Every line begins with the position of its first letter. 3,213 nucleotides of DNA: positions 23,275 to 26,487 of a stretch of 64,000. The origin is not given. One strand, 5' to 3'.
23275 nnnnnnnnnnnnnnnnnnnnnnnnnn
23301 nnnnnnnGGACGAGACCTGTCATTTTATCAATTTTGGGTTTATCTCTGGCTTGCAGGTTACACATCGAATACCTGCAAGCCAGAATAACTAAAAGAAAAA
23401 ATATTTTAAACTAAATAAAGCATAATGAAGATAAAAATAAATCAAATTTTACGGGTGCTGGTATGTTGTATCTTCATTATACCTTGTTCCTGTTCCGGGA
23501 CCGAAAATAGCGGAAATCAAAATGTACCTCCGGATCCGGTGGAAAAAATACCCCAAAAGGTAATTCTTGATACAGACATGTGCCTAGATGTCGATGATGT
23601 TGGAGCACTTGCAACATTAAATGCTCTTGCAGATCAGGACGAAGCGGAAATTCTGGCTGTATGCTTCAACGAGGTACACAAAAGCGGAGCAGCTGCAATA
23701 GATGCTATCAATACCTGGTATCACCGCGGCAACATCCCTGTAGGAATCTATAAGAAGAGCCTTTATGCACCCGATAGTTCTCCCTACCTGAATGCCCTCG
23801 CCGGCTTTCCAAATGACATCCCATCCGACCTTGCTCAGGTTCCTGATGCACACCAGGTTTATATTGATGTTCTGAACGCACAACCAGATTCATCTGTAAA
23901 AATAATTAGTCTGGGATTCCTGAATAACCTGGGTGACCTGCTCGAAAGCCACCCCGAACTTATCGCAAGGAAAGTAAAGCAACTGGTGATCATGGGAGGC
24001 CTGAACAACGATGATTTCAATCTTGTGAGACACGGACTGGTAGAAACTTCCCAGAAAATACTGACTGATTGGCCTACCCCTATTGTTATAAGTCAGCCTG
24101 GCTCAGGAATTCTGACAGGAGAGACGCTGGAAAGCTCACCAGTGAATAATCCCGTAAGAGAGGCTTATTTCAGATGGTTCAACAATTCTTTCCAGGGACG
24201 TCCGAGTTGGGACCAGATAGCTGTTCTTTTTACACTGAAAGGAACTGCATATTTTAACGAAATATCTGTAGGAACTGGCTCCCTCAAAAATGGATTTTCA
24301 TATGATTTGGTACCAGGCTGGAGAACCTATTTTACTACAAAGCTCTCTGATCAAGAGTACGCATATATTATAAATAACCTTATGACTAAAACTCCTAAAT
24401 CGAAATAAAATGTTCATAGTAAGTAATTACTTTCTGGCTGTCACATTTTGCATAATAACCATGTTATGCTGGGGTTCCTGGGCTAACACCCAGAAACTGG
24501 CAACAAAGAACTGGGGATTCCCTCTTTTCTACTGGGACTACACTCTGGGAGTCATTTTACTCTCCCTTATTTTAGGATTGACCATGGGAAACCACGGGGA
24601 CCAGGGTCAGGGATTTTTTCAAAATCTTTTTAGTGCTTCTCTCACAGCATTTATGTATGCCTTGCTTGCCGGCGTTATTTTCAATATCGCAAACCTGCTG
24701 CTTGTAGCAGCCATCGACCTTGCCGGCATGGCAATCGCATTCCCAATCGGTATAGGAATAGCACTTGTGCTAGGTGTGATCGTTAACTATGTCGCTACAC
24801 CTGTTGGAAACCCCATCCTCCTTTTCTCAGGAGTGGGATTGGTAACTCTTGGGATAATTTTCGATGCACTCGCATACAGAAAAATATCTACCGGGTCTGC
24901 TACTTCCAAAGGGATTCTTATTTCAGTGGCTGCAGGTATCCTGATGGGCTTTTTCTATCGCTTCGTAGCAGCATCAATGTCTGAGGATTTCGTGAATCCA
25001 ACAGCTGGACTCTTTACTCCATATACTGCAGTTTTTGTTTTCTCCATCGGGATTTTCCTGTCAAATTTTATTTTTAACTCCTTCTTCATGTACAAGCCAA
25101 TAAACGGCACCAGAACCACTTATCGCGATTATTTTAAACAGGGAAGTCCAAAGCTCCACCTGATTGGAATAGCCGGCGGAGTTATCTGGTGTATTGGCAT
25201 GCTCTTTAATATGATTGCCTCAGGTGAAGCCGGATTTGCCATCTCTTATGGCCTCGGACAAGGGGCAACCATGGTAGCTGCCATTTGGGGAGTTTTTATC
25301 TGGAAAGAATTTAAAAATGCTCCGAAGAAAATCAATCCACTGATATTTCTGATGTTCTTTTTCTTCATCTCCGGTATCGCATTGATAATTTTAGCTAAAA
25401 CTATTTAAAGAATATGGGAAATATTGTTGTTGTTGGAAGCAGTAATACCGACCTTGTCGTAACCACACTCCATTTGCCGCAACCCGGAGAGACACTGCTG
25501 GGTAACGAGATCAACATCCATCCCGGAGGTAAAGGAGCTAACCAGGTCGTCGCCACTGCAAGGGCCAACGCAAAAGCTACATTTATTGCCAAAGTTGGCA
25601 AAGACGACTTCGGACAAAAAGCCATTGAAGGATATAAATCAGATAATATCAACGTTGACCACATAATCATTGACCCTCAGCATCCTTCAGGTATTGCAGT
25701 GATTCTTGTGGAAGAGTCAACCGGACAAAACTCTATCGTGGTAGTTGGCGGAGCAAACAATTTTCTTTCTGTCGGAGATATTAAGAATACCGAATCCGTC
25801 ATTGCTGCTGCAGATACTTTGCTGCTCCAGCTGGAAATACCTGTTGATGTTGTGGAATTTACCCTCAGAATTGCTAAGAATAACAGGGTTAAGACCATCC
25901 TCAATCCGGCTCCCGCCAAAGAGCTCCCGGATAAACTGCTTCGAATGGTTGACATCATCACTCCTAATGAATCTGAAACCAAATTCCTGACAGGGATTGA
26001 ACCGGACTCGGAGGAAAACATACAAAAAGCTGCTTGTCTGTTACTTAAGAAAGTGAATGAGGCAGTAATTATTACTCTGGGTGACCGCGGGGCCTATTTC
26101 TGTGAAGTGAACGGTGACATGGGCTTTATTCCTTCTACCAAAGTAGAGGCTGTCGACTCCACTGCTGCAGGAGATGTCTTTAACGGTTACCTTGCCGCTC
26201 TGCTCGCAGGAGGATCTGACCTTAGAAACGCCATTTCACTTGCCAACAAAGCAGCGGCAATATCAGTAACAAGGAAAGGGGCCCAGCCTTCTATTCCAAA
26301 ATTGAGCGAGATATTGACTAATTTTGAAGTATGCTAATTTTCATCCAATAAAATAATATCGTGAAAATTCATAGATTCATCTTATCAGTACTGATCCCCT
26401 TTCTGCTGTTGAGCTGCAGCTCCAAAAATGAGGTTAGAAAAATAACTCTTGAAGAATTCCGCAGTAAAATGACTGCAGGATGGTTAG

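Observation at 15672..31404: Ribose/ribosyl-conjugate-type PUL: three NH-fold lipoproteins, an exported ADP-ribosylglycohydrolase, ribokinase and RbsU-like permease, but no classical glycoside hydrolase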

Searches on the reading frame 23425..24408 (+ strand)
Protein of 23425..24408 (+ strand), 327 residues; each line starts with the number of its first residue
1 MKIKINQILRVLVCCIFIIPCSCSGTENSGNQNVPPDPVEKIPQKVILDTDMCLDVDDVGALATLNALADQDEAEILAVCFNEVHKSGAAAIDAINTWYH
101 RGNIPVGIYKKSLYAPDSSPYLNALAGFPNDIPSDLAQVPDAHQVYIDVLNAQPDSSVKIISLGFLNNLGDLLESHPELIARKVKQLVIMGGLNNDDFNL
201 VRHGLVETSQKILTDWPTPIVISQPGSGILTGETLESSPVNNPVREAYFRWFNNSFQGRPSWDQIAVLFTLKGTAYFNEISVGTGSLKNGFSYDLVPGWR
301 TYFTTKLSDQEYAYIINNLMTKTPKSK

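Call 3: search_protein_families(library=pfam, proteins=[window:23425-24408:+], max_evalue=0.01)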
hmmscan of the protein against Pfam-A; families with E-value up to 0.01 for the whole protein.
window:23425-24408:+ (327 aa): 1 family
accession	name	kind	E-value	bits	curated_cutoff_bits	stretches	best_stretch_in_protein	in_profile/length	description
PF01156.24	IU_nuc_hydro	-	6e-12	46.3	34.2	1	46-194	1-150/297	Inosine-uridine preferring nucleoside hydrolase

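Call 7: search_protein_families(library=ncbifam, proteins=[window:23425-24408:+], max_evalue=0.01)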
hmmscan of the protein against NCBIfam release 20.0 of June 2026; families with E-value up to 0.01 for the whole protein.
window:23425-24408:+ (327 aa): 3 families
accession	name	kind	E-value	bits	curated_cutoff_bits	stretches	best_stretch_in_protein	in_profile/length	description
NF008036.0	PRK10768.1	equivalog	6.7e-05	22.2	382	1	45-192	4-151/304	ribonucleoside hydrolase RihC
NF007761.0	PRK10443.1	equivalog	0.00061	18.9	433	1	136-193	98-153/311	pyrimidine-specific ribonucleoside hydrolase RihA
NF041355.1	XopQ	equivalog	0.0023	16.7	500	1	153-196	167-210/402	type III secretion system effector XopQ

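Call 15: search_solved_structures(query=window:23425-24408:+, max_evalue=1, show_alignments=2)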
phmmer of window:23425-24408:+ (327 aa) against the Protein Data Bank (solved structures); distinct sequences matched with E-value up to 1: 7.
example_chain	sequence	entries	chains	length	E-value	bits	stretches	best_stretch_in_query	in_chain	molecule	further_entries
4kpn_A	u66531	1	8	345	0.00046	22.6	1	40-194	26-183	Nucleoside N-ribohydrolase 1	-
3g5i_A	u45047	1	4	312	0.16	14.2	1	155-193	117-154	Pyrimidine-specific ribonucleoside hydrolase rihA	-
1yoe_A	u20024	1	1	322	0.16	14.2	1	155-193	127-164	Hypothetical protein ybeK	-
6cy1_A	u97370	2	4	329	0.23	13.7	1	52-113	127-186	Signal recognition particle receptor FtsY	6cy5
5tsq_A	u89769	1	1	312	0.44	12.8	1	107-192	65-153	IUnH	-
1ezr_A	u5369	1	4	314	0.63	12.2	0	141-192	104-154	NUCLEOSIDE HYDROLASE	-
8ctm_A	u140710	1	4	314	0.71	12.1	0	141-192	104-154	Inosine-uridine preferring nucleoside hydrolase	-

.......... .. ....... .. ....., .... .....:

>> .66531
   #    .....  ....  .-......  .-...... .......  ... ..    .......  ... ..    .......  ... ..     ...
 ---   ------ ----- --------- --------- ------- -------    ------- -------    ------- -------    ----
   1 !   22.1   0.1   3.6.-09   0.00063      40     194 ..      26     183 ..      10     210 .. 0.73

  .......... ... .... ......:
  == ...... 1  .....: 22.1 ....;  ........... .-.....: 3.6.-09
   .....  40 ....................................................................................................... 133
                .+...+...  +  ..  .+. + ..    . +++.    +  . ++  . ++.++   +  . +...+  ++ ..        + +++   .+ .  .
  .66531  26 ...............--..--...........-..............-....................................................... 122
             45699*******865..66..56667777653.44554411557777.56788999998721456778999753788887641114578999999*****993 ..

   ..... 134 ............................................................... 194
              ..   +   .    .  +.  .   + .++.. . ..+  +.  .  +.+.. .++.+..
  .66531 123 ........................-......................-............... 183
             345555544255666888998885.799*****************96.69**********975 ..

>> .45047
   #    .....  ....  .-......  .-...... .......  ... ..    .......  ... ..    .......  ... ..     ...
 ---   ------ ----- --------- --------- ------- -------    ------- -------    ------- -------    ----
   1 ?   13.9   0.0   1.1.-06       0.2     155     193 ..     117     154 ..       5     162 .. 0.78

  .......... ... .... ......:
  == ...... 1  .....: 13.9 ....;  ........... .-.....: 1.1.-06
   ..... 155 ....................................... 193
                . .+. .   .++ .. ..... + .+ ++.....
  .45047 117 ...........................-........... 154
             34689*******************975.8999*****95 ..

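Call 29: find_homologous_proteins(query=window:23425-24408:+)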
Query window:23425-24408:+ (327 aa): 775 proteins with E <= 0.001 among 2579 candidates; the best 120 are listed.
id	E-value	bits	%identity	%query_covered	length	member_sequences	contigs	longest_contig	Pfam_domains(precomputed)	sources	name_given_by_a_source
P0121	5.4e-220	747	100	100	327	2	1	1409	PF01156.25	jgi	-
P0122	3.9e-191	652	87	100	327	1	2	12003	PF01156.25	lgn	-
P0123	3.2e-186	636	55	86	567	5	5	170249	PF01156.25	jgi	-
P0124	4.7e-183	626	85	100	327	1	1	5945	PF01156.25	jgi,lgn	-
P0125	6.1e-173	592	56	88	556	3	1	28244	PF01156.25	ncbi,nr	ncbi:nucleoside hydrolase [candidate division KSB1 bacterium]|nr:nucleoside hydrolase [candidate div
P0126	2.2e-171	587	54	84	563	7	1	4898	PF01156.25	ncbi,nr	ncbi:MAG: nucleoside hydrolase [Clostridiales bacterium]|nr:nucleoside hydrolase [Clostridiales bact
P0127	6.3e-170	583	55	86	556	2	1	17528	PF01156.25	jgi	-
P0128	6.8e-139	481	66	99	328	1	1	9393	PF01156.25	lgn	-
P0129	1.1e-136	473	64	100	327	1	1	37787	PF01156.25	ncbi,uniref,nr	ncbi:nucleoside hydrolase [Flavobacteriaceae bacterium F89]|uniref:Nucleoside hydrolase n=1 Tax=Ceri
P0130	9.7e-136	470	64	100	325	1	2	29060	PF01156.25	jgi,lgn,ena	-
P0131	1.5e-132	460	65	96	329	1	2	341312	PF01156.25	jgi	jgi:hypothetical protein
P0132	9.1e-130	451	69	87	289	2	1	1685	PF01156.25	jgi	jgi:inosine-uridine nucleoside N-ribohydrolase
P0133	7.4e-122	425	64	89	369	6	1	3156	PF01156.25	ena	-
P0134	3.2e-121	422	65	87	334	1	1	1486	PF01156.25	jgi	jgi:hypothetical protein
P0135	3.3e-121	422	60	99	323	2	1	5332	PF01156.25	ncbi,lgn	-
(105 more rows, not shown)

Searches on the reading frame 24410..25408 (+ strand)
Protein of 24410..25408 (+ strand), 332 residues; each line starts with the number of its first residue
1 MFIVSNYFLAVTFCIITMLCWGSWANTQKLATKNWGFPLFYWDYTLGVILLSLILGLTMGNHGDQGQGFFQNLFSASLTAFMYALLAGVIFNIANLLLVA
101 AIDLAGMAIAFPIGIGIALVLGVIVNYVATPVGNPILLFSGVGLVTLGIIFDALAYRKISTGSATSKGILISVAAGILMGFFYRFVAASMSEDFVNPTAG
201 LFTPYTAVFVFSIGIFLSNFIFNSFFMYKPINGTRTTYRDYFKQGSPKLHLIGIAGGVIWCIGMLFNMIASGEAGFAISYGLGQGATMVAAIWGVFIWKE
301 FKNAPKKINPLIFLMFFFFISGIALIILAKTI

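Call 3: search_protein_families(library=pfam, proteins=[window:24410-25408:+], max_evalue=0.01)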
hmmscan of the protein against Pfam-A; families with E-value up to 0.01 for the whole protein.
window:24410-25408:+ (332 aa): 2 families
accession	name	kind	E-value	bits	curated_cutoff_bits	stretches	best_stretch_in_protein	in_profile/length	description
PF07168.17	Ureide_permease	-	2.2e-18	66.6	27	2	162-327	192-357/359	Ureide permease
PF06800.18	Sugar_transport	-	1.1e-06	28.7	26.3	1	73-326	47-278/280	Sugar transport protein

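Call 7: search_protein_families(library=ncbifam, proteins=[window:24410-25408:+], max_evalue=0.01)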
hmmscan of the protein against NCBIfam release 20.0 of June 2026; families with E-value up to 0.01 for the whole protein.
window:24410-25408:+ (332 aa): 1 family
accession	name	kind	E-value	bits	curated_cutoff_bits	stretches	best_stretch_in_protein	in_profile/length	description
TIGR00776.1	RhaT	subfamily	7.1e-10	38.5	319.6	1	14-329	6-282/290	RhaT/GlcU family sugar-proton symporter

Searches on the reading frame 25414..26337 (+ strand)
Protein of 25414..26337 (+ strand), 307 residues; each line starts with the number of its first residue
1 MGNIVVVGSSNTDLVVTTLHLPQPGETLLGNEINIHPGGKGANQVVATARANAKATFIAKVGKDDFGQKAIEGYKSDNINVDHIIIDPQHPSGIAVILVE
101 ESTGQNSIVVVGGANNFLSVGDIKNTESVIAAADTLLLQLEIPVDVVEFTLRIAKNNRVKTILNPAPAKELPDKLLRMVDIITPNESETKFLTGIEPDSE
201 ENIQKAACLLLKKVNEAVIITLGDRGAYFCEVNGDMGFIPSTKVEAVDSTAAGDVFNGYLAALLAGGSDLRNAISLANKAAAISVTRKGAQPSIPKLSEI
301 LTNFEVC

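Call 3: search_protein_families(library=pfam, proteins=[window:25414-26337:+], max_evalue=0.01)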
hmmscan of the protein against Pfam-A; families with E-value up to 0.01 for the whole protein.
window:25414-26337:+ (307 aa): 4 families
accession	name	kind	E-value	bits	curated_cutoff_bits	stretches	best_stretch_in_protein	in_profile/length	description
PF00294.29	PfkB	-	6.7e-67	226.4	25.8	1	2-296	2-301/302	pfkB family carbohydrate kinase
PF08543.17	Phos_pyr_kin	-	8e-13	48.8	27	1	153-280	96-227/246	Phosphomethylpyrimidine kinase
PF01256.23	Carb_kinase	-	0.00028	20.9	27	1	181-279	119-214/242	NAD(P)H-hydrate dehydratase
PF25270.1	Khk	-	0.0043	16.7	35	1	181-302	243-363/365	Prokaryotic ketohexokinase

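Call 7: search_protein_families(library=ncbifam, proteins=[window:25414-26337:+], max_evalue=0.01)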
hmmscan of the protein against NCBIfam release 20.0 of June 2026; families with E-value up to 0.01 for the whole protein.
window:25414-26337:+ (307 aa): 32 families (the best 25 are shown)
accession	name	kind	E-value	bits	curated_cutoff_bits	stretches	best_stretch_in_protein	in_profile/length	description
TIGR02152.1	D_ribokin_bact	equivalog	1.4e-105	352.9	299.65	1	4-300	1-296/298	ribokinase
NF008353.0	PRK11142.1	equivalog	4.4e-100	335.1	341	1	1-301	2-300/307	ribokinase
NF006957.1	PRK09434.1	equivalog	4.8e-26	92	450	2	168-299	169-301/302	fructokinase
NF040938.1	KDG_KDGal_kin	equivalog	3.3e-25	88.8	400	1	36-300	28-299/305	bifunctional 2-dehydro-3-deoxygluconokinase/2-dehydro-3-deoxygalactonokinase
TIGR04382.1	myo_inos_iolC_N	equivalog_domain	3.9e-24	85.5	300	1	38-301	34-306/309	5-dehydro-2-deoxygluconokinase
NF041134.1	R1P_kin_Thcocales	equivalog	5.8e-24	85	500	1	4-301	3-279/291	ADP-dependent ribose-1-phosphate kinase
NF053626.1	RibKinHalex1628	equivalog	3.2e-23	82.6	330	1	1-293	1-281/293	ATP-dependent ribose-1-phosphate kinase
TIGR02198.1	rfaE_dom_I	equivalog_domain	7.6e-23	81.1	345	1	32-292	42-304/315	D-glycero-beta-D-manno-heptose-7-phosphate kinase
NF049991.1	TagKinase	equivalog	5.2e-21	74.8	420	1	36-292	39-303/321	tagatose kinase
TIGR03168.1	1-PFK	subfamily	9.1e-19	67.5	216.4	1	13-302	11-300/305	hexose kinase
TIGR03828.1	pfkB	equivalog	1.1e-18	67.3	292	1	13-302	11-300/305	1-phosphofructokinase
NF008454.0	PRK11316.1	equivalog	1.4e-18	66.8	521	1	33-291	46-301/475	bifunctional D-glycero-beta-D-manno-heptose-7-phosphate kinase/D-glycero-beta-D-manno-heptose 1-phosphate adenylyltransferase HldE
NF007355.0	PRK09850.1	equivalog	8.8e-18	64.4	540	1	4-286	7-288/313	pseudouridine kinase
TIGR00097.1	HMP-P_kinase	equivalog_domain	4.6e-13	49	204.95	1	120-285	73-238/254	bifunctional hydroxymethylpyrimidine kinase/phosphomethylpyrimidine kinase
NF041320.1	pfkB_Halo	equivalog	6.4e-11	42.2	400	1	24-302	23-292/302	1-phosphofructokinase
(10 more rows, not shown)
